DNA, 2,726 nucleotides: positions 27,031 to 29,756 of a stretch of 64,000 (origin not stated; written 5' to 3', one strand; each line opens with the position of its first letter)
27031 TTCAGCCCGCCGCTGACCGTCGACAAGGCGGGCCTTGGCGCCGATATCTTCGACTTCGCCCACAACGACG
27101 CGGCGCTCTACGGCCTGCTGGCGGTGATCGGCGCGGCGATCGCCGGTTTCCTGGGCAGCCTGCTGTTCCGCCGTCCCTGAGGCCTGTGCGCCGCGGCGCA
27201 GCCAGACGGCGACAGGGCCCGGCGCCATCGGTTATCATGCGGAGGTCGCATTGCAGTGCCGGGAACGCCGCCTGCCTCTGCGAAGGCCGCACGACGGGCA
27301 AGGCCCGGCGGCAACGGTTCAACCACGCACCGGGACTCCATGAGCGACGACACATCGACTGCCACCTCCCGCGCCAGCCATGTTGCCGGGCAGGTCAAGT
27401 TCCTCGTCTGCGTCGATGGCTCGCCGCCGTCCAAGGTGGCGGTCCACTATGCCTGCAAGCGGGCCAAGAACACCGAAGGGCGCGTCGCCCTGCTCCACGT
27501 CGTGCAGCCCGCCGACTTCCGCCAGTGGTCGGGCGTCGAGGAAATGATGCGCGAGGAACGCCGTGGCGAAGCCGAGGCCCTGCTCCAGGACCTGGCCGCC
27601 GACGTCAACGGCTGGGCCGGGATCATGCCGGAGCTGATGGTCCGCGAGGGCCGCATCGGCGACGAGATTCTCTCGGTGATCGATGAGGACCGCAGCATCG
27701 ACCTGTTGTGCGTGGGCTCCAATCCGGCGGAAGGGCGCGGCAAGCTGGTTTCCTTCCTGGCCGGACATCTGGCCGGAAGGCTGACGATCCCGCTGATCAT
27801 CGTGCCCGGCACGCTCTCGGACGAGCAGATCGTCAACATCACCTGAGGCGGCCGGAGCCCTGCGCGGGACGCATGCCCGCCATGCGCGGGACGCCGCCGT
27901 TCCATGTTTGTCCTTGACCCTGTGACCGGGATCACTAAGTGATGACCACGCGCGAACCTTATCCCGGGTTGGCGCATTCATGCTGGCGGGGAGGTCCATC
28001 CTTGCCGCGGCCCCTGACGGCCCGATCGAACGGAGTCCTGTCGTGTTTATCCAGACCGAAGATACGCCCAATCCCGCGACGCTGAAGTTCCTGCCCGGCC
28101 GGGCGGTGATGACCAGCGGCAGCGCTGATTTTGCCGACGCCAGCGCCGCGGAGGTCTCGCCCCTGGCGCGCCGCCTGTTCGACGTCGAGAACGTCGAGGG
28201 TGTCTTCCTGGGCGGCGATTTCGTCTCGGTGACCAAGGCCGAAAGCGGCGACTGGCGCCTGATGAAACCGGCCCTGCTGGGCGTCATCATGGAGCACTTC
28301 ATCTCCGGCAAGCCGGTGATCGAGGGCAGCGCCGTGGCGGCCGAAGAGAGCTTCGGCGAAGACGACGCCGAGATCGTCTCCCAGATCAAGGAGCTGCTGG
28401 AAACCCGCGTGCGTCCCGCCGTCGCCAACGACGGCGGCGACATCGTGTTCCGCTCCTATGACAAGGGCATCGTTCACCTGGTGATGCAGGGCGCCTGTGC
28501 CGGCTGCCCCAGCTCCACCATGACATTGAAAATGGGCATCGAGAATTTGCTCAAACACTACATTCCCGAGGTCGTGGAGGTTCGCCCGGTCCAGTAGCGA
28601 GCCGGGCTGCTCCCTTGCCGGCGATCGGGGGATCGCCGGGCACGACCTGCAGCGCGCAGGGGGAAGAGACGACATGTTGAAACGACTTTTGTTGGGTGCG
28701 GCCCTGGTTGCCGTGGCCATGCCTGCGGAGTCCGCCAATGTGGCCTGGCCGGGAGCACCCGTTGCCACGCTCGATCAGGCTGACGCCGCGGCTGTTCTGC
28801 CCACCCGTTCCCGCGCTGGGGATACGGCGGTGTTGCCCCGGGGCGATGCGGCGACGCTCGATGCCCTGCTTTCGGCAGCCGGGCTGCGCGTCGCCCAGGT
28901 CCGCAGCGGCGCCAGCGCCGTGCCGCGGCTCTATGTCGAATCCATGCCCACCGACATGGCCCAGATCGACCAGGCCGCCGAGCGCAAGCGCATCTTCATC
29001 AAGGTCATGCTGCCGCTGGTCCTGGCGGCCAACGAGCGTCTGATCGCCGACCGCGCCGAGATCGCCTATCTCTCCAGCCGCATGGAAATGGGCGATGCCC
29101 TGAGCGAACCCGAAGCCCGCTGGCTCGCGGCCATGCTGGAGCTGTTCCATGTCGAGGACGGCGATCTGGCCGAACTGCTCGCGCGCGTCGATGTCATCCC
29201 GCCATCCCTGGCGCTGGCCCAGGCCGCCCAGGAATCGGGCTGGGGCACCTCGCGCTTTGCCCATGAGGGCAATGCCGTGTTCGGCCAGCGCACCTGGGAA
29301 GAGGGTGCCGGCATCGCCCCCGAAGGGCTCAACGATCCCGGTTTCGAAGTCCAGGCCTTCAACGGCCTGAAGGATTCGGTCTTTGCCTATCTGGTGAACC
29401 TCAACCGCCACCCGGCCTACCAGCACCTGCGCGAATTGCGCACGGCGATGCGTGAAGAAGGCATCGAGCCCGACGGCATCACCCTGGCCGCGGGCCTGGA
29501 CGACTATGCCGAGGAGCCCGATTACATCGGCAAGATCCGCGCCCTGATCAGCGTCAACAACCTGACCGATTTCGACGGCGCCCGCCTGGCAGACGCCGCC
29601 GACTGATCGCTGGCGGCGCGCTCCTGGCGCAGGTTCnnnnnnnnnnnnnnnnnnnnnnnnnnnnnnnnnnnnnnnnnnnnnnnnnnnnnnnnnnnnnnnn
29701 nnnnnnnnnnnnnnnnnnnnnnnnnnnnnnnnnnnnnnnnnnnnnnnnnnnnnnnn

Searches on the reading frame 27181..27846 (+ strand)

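Call 23: search_protein_families(library=pfam, proteins=[window:27181-27846:+], max_evalue=0.001)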
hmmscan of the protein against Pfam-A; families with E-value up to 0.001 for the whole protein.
window:27181-27846:+ (221 aa): 1 family
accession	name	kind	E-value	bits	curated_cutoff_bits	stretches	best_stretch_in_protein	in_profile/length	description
PF00582.32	Usp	-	6.9e-18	66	24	1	73-209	4-141/141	Universal stress protein family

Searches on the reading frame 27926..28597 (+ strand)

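Call 23: search_protein_families(library=pfam, proteins=[window:27926-28597:+], max_evalue=0.001)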
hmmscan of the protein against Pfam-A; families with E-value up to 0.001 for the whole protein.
window:27926-28597:+ (223 aa): 2 families
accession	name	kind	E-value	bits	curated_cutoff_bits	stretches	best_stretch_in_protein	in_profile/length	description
PF08712.16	Nfu_N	-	4.2e-29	100.8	27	1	42-128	1-88/88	Scaffold protein Nfu/NifU N terminal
PF01106.22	NifU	-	4.7e-28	97.6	27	1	154-219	1-66/67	NifU-like domain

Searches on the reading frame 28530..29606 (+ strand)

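Call 23: search_protein_families(library=pfam, proteins=[window:28530-29606:+], max_evalue=0.001)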
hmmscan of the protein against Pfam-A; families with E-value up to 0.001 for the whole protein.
window:28530-29606:+ (358 aa): 1 family
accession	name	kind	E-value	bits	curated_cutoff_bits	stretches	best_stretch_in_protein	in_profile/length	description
PF01832.25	Glucosaminidase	-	3e-15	57.4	30.2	1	216-344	6-122/123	Mannosyl-glycoprotein endo-beta-N-acetylglucosaminidase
